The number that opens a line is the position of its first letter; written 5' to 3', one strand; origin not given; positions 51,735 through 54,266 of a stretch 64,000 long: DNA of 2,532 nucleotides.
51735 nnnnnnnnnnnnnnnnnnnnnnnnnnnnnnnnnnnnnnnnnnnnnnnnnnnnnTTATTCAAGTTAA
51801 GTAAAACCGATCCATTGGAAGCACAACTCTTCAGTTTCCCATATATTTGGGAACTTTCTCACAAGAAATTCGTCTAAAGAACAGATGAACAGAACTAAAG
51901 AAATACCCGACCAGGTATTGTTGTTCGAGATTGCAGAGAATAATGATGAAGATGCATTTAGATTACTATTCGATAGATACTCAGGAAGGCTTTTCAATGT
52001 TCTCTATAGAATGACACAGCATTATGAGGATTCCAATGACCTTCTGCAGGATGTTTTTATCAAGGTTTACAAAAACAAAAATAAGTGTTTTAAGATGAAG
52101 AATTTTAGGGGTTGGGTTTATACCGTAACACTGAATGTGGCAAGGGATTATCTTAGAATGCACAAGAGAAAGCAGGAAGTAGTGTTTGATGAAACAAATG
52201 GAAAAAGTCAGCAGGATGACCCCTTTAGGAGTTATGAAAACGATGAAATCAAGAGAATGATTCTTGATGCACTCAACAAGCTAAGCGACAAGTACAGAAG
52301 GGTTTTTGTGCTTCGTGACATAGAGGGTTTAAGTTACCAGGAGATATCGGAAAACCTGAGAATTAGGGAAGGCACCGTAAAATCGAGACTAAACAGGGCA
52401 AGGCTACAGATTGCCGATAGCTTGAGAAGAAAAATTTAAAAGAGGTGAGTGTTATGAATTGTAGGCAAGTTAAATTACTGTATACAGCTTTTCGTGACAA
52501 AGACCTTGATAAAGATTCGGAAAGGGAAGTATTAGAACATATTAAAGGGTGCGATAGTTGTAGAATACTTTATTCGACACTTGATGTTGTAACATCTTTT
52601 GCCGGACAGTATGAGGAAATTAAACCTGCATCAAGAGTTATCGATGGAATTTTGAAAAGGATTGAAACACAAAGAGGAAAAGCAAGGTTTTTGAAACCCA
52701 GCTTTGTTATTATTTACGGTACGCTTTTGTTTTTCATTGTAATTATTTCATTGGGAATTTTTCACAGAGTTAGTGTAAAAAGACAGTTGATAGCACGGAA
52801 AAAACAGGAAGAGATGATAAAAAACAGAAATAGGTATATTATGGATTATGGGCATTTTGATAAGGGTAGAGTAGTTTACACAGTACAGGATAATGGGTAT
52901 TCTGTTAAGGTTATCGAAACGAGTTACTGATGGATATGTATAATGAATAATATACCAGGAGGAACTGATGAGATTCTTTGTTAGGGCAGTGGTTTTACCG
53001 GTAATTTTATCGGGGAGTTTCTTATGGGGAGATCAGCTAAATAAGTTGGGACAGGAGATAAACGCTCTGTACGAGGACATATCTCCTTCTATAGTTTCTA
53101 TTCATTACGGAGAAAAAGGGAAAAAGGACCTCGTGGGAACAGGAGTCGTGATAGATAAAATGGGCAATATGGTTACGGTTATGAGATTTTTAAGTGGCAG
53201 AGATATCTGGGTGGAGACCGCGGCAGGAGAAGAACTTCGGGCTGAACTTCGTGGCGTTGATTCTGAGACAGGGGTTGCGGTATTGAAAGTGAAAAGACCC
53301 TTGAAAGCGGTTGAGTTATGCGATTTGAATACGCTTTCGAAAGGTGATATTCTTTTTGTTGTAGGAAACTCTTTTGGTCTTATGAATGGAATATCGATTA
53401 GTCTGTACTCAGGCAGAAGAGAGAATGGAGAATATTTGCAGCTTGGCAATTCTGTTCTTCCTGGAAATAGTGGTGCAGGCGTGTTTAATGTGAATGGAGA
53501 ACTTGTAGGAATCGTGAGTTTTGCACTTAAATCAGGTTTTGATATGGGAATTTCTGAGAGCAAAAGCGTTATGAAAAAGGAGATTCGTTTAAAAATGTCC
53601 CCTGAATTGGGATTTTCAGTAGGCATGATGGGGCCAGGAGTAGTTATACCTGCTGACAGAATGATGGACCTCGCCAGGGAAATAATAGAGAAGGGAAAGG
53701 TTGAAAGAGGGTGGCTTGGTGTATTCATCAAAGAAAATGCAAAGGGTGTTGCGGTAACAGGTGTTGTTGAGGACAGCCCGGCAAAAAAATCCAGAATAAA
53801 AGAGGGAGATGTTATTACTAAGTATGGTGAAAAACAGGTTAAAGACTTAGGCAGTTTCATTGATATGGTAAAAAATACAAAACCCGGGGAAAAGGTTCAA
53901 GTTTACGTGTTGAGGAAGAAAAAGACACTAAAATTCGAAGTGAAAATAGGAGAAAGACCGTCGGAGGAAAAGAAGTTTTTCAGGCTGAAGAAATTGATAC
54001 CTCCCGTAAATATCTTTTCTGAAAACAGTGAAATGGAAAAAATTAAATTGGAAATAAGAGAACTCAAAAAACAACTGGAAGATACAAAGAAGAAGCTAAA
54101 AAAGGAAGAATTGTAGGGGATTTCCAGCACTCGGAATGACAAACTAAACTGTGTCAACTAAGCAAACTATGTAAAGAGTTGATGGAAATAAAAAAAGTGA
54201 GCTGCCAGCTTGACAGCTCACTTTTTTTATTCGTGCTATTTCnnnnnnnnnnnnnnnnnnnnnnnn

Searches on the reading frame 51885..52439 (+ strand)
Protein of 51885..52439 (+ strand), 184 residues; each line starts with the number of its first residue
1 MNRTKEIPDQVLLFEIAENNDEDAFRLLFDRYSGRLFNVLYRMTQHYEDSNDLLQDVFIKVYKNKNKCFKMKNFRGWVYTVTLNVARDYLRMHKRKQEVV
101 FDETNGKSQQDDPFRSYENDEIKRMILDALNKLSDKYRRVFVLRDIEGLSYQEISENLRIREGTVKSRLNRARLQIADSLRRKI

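Call 9: search_protein_families(library=pfam, proteins=[window:51885-52439:+])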
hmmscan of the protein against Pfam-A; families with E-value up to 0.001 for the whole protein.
window:51885-52439:+ (184 aa): 5 families
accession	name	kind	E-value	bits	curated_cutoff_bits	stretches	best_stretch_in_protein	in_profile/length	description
PF08281.18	Sigma70_r4_2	-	3e-19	68.9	25.7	1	124-175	2-53/54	Sigma-70, region 4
PF04542.20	Sigma70_r2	-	3.3e-13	49.6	24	1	28-95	1-70/71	Sigma-70 region 2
PF04545.22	Sigma70_r4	-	6.7e-11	42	24.1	1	129-175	1-47/50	Sigma-70, region 4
PF07638.17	Sigma70_ECF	-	6.4e-06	26.6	21.1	1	48-180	47-183/185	ECF sigma factor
PF22943.2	HTH_68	-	0.00031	20.8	27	1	138-166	8-35/45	Putative helix-turn-helix domain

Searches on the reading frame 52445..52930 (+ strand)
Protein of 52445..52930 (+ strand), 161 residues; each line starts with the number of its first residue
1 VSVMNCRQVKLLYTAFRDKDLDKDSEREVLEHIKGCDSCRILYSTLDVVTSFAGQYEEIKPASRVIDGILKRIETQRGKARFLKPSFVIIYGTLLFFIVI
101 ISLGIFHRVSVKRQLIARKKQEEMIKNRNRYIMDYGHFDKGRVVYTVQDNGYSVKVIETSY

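Call 9: search_protein_families(library=pfam, proteins=[window:52445-52930:+])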
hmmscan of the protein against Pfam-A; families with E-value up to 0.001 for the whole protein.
window:52445-52930:+ (161 aa): 1 family
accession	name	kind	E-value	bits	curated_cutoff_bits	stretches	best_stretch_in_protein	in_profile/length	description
PF13490.11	zf-HC2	-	4.3e-07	30.4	22.2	1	6-40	1-35/35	Putative zinc-finger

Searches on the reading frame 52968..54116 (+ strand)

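Call 9: search_protein_families(library=pfam, proteins=[window:52968-54116:+])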
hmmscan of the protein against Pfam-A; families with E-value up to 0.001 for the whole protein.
window:52968-54116:+ (382 aa): 4 families
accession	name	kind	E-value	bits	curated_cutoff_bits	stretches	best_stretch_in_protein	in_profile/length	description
PF13180.12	PDZ_2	-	2.5e-18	66.6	27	1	249-327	2-80/80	PDZ domain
PF13365.12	Trypsin_2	-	8.8e-15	56.1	27.6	1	57-182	1-144/144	Trypsin-like peptidase domain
PF00595.29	PDZ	-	1.3e-06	29.2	23.2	1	244-314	7-80/81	PDZ domain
PF17820.7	PDZ_6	-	6.3e-05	23.1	27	1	263-312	2-50/54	PDZ domain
